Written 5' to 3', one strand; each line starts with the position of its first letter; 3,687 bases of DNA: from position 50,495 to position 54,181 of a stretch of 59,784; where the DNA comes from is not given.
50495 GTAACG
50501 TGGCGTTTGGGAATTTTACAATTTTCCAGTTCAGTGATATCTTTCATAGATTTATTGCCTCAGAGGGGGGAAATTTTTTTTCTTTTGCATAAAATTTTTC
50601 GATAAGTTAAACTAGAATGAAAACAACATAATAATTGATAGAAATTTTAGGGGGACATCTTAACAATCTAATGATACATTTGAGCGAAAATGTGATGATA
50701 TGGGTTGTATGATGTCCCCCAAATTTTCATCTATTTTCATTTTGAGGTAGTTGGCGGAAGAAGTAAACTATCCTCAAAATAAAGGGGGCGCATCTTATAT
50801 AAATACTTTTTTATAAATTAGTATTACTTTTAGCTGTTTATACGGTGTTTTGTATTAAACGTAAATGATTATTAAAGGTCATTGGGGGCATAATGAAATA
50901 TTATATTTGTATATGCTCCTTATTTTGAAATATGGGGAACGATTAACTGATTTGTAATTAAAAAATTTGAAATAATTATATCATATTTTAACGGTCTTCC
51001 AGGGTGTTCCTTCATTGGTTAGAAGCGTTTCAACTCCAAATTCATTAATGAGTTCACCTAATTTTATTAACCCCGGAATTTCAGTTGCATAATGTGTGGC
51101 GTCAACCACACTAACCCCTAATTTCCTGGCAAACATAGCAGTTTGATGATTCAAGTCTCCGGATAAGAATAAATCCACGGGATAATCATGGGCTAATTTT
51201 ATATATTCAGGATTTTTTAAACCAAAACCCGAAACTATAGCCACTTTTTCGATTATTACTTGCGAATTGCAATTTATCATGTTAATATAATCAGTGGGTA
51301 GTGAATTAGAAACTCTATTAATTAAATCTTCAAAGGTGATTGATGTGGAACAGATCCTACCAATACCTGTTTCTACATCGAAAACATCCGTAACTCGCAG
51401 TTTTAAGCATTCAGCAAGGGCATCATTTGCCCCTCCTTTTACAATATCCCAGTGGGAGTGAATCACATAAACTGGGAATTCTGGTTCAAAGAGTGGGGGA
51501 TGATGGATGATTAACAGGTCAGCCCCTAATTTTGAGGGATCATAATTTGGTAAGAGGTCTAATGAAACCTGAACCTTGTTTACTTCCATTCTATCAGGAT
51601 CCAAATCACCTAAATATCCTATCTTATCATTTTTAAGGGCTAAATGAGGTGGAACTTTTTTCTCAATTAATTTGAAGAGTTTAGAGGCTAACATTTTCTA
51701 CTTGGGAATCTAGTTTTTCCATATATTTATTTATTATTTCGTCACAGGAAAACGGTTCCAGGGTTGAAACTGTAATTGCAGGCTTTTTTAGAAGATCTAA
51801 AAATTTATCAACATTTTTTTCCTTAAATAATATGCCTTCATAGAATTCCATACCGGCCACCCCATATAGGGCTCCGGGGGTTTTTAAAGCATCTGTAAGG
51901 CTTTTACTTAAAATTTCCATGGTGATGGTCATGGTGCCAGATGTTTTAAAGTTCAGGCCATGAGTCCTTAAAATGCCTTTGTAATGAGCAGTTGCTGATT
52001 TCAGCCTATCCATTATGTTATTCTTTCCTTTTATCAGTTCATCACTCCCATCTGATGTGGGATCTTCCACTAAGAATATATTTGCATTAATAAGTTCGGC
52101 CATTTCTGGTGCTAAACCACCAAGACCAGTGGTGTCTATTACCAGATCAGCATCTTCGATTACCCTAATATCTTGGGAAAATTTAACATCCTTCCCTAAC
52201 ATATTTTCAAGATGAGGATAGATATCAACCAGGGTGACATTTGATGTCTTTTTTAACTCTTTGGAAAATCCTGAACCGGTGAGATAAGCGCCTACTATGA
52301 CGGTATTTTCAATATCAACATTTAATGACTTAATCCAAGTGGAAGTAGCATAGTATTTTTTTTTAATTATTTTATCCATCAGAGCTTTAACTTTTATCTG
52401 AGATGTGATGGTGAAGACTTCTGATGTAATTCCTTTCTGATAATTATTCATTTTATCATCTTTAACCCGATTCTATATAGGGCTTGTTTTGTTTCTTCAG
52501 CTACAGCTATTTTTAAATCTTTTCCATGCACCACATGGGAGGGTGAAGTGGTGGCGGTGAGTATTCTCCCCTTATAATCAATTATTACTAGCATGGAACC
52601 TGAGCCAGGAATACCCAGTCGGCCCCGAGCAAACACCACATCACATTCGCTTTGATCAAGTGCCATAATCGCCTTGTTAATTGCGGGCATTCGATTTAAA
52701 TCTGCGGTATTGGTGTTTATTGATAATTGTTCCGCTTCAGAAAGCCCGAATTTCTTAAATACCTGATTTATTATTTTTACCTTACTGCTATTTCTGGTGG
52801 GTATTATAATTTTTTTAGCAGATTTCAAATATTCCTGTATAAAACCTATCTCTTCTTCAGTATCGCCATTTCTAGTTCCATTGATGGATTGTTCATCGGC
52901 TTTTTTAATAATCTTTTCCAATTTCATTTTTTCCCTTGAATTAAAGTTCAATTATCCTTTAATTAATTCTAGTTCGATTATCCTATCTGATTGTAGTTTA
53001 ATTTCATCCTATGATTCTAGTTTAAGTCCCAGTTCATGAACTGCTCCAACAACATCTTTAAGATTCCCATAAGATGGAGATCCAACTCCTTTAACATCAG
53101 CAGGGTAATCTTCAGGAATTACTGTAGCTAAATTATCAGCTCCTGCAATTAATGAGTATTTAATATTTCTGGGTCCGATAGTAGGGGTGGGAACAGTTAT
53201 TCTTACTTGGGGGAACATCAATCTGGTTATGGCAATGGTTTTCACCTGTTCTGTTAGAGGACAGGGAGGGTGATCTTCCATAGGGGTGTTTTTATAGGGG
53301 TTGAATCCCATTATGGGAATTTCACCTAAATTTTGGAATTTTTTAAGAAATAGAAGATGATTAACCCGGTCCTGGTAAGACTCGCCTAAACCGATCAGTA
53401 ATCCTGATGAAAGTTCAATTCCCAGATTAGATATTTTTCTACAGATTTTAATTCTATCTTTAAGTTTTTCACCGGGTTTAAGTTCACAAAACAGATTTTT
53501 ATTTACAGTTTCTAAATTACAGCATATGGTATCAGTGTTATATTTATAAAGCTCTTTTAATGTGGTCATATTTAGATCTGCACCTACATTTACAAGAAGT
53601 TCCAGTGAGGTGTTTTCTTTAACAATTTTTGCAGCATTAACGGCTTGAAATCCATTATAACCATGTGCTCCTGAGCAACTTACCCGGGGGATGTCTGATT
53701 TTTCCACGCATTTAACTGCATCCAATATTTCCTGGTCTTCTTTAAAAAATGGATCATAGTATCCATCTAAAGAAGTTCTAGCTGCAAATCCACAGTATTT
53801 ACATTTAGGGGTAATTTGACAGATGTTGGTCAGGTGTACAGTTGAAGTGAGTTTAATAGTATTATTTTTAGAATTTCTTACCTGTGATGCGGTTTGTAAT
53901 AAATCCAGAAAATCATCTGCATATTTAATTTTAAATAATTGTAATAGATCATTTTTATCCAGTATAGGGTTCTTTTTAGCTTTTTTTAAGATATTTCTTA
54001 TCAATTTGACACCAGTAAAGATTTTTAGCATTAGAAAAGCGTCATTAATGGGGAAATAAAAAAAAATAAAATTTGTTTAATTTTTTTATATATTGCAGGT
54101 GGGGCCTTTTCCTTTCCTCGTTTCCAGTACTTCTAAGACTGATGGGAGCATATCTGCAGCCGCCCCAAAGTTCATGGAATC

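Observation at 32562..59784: Nickel-economy supercluster: Ni uptake, NikR, F430 nickelochelatase, a nicotianamine synthase and the complete Ni-free [Fe]-hydrogenase system in one 27-kb stretch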

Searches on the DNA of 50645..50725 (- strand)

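Call 81: build_rna_model(alignment_id=A3)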
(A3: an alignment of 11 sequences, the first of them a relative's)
Model R1 built from alignment A3 (11 sequences, 84 columns); structure: RNAalifold consensus.
model positions 77; base pairs 11; branch points 0; effective number of sequences 5.05; information 0.735 bits per position. Calibrated on 0.2 Mb of random sequence (short: E-values are rough).
structure used (alignment columns):
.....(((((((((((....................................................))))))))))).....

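Call 82: search_with_rna_model(model_id=R1, sources=[window, L001, L002, L003, L004, L005, L006, L007, L008, L009, L010, L011, L012, L013, L014, L015, L016, L017, L018, L019, L020, L023, L024, L029, L033, L036, L045, L049, L076, L077, L079, L080, L081, L082, L083, L085, L088, L115, L121, L127, L194], max_evalue=1)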
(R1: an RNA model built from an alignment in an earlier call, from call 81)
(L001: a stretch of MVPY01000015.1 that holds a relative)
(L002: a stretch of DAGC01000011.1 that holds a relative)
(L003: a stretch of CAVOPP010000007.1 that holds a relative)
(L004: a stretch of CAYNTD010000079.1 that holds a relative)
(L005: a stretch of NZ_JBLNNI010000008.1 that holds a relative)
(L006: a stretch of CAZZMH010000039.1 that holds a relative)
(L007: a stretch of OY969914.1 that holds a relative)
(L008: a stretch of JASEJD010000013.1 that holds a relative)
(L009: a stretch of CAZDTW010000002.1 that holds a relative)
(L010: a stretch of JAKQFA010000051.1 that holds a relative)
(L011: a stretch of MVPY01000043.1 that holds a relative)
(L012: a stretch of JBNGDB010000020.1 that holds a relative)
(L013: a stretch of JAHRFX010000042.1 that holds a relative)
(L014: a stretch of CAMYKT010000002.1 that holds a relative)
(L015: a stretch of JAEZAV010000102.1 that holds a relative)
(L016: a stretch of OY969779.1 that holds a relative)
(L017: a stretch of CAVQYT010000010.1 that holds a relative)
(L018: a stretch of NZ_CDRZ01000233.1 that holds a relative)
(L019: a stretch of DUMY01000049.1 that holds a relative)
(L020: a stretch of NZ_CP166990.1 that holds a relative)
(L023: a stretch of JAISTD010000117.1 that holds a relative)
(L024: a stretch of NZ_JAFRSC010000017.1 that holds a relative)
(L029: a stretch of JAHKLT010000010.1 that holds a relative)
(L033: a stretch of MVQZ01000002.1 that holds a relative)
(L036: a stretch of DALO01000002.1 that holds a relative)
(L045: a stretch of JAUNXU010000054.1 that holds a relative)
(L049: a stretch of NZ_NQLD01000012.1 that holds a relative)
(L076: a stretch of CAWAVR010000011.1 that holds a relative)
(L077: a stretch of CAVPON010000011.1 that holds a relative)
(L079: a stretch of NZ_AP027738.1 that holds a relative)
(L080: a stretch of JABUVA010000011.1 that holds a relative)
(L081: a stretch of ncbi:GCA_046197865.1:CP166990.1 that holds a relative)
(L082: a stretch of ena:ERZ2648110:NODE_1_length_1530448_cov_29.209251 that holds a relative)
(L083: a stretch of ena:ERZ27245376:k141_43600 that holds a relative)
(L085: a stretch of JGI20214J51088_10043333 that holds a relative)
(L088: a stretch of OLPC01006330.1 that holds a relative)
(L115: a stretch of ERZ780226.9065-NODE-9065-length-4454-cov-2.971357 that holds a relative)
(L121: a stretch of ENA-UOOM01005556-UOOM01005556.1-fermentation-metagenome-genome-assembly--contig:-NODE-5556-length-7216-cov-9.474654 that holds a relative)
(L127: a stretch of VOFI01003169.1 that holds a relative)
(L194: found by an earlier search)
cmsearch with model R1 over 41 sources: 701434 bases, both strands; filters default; matches with E-value up to 1: 38.
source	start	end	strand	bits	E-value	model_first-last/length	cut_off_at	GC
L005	3523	3598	+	74.4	7e-14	1-77/77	no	0.37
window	50645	50725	-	69.8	8e-13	1-77/77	no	0.36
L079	3268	3341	+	69.7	8.7e-13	1-77/77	no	0.41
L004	1832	1911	+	68.4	1.7e-12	1-77/77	no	0.35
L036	11737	11810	-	67.4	2.9e-12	1-77/77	no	0.39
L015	7990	8063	+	64.7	1.2e-11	1-77/77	no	0.34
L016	7987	8060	+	64.7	1.2e-11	1-77/77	no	0.34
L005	11789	11860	-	64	1.7e-11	1-77/77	no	0.38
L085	32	104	+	64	1.7e-11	1-77/77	no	0.38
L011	19163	19246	-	59.8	1.6e-10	1-77/77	no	0.44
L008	1986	2043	+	57.6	5e-10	1-77/77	no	0.31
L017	9534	9608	-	48.2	7.2e-08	1-77/77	no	0.24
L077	5770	5828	+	47.1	1.3e-07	1-77/77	no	0.37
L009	7965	8030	+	36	4.5e-05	1-77/77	no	0.41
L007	7944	8003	-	35.7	5.1e-05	1-77/77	no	0.32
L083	9110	9175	+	27.5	0.004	1-77/77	no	0.47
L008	1986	2043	-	26.1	0.0083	1-77/77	no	0.31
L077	6483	6556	-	25.7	0.01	1-77/77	no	0.27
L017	9534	9608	+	25.5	0.011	1-77/77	no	0.24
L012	8595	8664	-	25.4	0.012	1-77/77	no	0.33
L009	7965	8030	-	25.4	0.012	1-77/77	no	0.41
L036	11737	11810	+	25.3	0.013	1-77/77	no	0.39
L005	3523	3598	-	24.6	0.018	1-77/77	no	0.37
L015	7990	8063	-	24.3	0.021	1-77/77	no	0.34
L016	7987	8060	-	24.3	0.021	1-77/77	no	0.34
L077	6483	6556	+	23.9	0.026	1-77/77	no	0.27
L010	7950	8012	+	22.6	0.051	1-77/77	no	0.48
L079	3268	3341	-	22.5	0.055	1-77/77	no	0.41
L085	32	104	-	22.2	0.066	1-77/77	no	0.38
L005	11789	11860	+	21.9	0.077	1-77/77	no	0.38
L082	7951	8012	+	21.3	0.1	1-77/77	no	0.48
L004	1832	1911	-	20.7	0.15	1-77/77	no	0.35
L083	9110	9175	-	20.2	0.19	1-77/77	no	0.47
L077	5770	5828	-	17.9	0.63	1-77/77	no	0.37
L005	3947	3984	+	17.7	0.71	1-77/77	no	0.42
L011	19163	19246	+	17.4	0.79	1-77/77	no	0.44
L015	11088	11131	+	17.3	0.86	1-77/77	no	0.34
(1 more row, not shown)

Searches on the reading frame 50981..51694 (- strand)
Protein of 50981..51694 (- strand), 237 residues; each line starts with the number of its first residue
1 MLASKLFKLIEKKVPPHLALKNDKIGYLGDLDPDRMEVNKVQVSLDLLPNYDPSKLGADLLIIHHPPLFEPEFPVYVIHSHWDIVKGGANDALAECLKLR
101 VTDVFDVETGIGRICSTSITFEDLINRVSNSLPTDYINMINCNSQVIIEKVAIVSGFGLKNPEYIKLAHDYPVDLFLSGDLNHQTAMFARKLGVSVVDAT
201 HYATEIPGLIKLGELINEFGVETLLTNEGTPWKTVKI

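Call 5: search_protein_families(library=pfam, proteins=[window:50981-51694:-], max_evalue=0.01)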
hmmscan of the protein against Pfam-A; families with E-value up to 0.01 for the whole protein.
window:50981-51694:- (237 aa): 1 family
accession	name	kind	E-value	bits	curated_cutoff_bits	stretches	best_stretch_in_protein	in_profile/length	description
PF01784.24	DUF34_NIF3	-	4.6e-37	128.4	23.4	2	75-225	95-249/256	Duf34/NIF3 (NGG1p interacting factor 3)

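Call 12: search_protein_families(library=ncbifam, proteins=[window:50981-51694:-], max_evalue=0.001)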
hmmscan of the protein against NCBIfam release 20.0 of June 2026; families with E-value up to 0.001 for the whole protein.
window:50981-51694:- (237 aa): 2 families
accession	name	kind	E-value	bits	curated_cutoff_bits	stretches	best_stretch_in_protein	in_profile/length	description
TIGR00486.1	YbgI_SA1388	equivalog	2.8e-43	148.4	130.55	1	3-223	3-241/250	Nif3-like dinuclear metal center hexameric protein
NF008064.0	PRK10799.1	equivalog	6.3e-10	39.3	414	1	86-218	105-232/247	type 2 GTP cyclohydrolase I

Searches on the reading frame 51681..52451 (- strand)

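Call 5: search_protein_families(library=pfam, proteins=[window:51681-52451:-], max_evalue=0.01)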
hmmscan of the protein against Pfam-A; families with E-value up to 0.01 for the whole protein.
window:51681-52451:- (256 aa): 1 family
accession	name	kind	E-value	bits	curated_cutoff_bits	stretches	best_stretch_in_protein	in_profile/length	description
PF06690.17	HcgC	-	1.9e-84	283.6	31.4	1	6-251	2-248/248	FeGP cofactor biosynthesis protein, methyltransferase HcgC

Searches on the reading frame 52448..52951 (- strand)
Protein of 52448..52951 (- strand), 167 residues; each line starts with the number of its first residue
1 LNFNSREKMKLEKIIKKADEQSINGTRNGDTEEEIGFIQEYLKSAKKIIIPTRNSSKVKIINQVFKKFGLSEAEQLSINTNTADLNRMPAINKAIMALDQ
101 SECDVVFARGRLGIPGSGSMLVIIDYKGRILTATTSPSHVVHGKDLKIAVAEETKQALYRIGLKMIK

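Call 5: search_protein_families(library=pfam, proteins=[window:52448-52951:-], max_evalue=0.01)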
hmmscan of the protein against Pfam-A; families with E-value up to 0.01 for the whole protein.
window:52448-52951:- (167 aa): 1 family
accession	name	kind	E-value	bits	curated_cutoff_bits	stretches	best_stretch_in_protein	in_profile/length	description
PF11576.14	HcgB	-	2e-65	219.6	25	1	11-163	1-153/153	FeGP cofactor biosynthesis protein HcgB, guanylyltransferase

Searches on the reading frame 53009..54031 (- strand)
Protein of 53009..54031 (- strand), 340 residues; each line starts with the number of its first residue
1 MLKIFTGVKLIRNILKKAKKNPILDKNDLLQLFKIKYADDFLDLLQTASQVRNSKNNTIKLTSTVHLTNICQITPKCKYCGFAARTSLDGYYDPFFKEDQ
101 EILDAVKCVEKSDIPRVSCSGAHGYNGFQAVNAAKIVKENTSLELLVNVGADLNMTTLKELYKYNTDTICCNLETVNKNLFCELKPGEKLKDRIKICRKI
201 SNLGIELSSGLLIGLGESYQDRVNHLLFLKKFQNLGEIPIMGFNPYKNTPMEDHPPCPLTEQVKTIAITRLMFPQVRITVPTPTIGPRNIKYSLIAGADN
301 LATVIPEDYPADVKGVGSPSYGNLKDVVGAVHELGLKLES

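Call 5: search_protein_families(library=pfam, proteins=[window:53009-54031:-], max_evalue=0.01)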
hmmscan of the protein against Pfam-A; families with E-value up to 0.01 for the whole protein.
window:53009-54031:- (340 aa): 2 families
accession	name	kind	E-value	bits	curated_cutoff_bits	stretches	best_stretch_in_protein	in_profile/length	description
PF04055.27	Radical_SAM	-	1.3e-11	45.4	29.5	1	67-229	3-166/166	Radical SAM superfamily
PF06968.18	BATS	-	2.1e-05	25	22.2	1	239-282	1-42/88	Biotin and Thiamin Synthesis associated domain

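Call 12: search_protein_families(library=ncbifam, proteins=[window:53009-54031:-], max_evalue=0.001)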
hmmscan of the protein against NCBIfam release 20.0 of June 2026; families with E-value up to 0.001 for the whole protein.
window:53009-54031:- (340 aa): 23 families
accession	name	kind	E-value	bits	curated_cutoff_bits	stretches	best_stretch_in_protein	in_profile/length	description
TIGR03957.1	rSAM_HmdB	equivalog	1.7e-158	526.9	320.9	1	24-338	1-315/317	5,10-methenyltetrahydromethanopterin hydrogenase cofactor biosynthesis protein HmdB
TIGR00433.2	bioB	equivalog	2.3e-29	102.6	225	1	25-280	4-258/307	biotin synthase BioB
TIGR03910.1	pyrrolys_PylB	equivalog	5.5e-28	97.9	348.2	1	12-316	6-309/347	methylornithine synthase PylB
NF004911.0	PRK06267.1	equivalog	1.2e-18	67.5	305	1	40-300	5-261/351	hypothetical protein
TIGR03550.1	F420_cofG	equivalog_domain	1.2e-18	67.4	213.35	1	133-306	89-268/322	7,8-didemethyl-8-hydroxy-5-deazariboflavin synthase CofG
NF006687.0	PRK09234.1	equivalog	1.6e-18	66.2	1018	1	133-306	160-342/849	bifunctional FO biosynthesis protein CofGH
NF004884.0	PRK06245.1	equivalog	4.6e-17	61.9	209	1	147-307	111-276/340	7,8-didemethyl-8-hydroxy-5-deazariboflavin synthase subunit CofG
TIGR03699.1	menaquin_MqnC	equivalog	6.3e-16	58.1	428.1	1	192-316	182-312/342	cyclic dehypoxanthinyl futalosine synthase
TIGR03956.1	rSAM_HydE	equivalog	2.2e-15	56.7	254.6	1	16-300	3-288/340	[FeFe] hydrogenase H-cluster radical SAM maturase HydE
TIGR03700.1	mena_SCO4494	equivalog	2e-13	50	434.55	2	15-123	2-105/351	aminofutalosine synthase MqnE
NF005609.0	PRK07360.1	equivalog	2e-13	49.9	426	2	10-121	7-116/374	7,8-didemethyl-8-hydroxy-5-deazariboflavin synthase subunit CofH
TIGR03551.1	F420_cofH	equivalog_domain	7.6e-13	48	374.1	1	25-336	2-333/345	5-amino-6-(D-ribitylamino)uracil--L-tyrosine 4-hydroxyphenyl transferase CofH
NF006308.0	PRK08508.1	equivalog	1.7e-11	43.9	377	1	75-280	19-224/279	biotin synthase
TIGR00423.1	TIGR00423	subfamily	1e-10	41.4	260.25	1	193-336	147-298/310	CofH family radical SAM protein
NF053743.1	LipS2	equivalog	2.4e-10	40.4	270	1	49-270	9-228/292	LipS2 family lipoyl synthase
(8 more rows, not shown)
